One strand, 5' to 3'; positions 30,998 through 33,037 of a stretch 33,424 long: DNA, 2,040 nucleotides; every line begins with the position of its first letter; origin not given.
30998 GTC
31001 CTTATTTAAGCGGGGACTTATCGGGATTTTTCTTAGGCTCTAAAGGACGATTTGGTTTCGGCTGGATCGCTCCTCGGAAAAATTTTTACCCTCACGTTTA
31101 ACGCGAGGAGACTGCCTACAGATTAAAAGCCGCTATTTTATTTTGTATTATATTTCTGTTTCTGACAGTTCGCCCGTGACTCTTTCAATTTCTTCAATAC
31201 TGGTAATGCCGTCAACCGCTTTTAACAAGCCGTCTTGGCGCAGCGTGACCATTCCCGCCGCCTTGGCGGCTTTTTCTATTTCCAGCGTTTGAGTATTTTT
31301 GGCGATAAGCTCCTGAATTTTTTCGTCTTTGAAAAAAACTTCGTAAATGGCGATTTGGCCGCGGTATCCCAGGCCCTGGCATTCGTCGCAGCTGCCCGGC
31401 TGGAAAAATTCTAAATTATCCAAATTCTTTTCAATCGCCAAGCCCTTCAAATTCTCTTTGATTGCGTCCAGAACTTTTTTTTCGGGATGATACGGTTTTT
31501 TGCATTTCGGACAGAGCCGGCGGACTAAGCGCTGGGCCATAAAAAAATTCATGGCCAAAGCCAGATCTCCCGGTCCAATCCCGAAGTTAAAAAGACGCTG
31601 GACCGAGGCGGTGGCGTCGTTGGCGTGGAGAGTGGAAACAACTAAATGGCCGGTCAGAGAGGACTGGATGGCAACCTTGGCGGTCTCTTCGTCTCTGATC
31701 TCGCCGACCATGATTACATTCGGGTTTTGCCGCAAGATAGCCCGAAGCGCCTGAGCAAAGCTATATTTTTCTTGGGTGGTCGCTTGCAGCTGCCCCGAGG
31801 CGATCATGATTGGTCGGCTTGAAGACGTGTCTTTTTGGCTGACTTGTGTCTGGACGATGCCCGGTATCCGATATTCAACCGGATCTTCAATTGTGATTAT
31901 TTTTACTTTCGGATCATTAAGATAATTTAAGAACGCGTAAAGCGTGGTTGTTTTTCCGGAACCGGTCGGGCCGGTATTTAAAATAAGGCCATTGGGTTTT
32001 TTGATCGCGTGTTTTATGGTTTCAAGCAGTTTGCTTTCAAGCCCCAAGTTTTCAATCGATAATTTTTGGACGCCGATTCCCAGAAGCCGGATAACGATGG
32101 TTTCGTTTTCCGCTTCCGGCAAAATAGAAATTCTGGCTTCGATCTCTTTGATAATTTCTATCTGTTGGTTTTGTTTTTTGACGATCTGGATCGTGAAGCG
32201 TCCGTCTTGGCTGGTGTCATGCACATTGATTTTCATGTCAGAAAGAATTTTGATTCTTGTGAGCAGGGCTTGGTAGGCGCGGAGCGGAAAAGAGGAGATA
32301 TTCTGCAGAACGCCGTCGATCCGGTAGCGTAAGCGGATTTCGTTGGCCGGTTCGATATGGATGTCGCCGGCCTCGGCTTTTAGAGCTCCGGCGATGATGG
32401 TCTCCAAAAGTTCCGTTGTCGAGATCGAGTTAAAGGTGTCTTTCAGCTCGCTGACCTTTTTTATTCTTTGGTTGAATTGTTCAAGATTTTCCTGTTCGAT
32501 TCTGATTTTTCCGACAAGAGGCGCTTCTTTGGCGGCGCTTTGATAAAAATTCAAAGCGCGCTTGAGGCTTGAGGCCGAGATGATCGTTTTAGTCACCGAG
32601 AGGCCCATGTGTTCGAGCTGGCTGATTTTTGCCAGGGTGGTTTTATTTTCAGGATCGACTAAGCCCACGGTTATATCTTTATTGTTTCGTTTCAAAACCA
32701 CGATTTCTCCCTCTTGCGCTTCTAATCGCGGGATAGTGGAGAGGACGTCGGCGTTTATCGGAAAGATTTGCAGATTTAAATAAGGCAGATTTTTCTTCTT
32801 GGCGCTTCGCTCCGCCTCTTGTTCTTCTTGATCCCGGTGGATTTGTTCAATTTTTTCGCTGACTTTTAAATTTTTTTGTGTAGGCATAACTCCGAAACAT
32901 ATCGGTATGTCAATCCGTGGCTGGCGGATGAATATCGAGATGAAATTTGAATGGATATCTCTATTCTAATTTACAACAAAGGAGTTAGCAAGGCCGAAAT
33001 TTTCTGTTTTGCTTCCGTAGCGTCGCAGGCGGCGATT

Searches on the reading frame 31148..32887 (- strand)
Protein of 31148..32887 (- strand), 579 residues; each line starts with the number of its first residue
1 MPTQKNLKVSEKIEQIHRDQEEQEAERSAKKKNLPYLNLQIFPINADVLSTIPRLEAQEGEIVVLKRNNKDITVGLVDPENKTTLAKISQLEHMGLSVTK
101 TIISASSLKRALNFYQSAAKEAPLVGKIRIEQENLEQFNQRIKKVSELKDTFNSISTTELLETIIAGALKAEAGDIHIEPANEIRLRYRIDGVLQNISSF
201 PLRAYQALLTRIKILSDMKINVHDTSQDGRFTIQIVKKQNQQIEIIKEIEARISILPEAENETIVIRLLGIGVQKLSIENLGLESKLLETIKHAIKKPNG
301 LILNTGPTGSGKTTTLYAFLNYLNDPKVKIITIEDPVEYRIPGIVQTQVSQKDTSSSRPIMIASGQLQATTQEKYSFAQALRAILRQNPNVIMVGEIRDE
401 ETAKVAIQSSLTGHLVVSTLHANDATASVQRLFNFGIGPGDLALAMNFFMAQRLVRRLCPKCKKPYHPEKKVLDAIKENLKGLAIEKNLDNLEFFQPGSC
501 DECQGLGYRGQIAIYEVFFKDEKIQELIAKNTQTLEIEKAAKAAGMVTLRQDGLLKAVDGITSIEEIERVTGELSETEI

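Call 63: search_protein_families(library=pfam, max_evalue=0.01, proteins=[window:31148-32887:-])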
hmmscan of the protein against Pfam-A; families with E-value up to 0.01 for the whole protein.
window:31148-32887:- (579 aa): 6 families
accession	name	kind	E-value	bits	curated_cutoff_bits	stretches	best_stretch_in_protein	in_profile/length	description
PF00437.27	T2SSE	-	4.1e-107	358.5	24.9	1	158-569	9-370/370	Type II/IV secretion system protein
PF05157.20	MshEN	-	8.4e-07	29.3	23.1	1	33-120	2-88/90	MshEN domain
PF25199.1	nSTAND_NTPase5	-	4.4e-05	23.8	34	1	279-401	20-136/145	Novel STAND NTPase 5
PF13401.12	AAA_22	-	0.0011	19.8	27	1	298-396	4-92/130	AAA domain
PF20720.3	nSTAND3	-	0.0011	19.2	27.2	0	289-338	8-56/155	Novel STAND NTPase 3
PF05191.20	ADK_lid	-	0.005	17.1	26.6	0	456-470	1-14/36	Adenylate kinase, active site lid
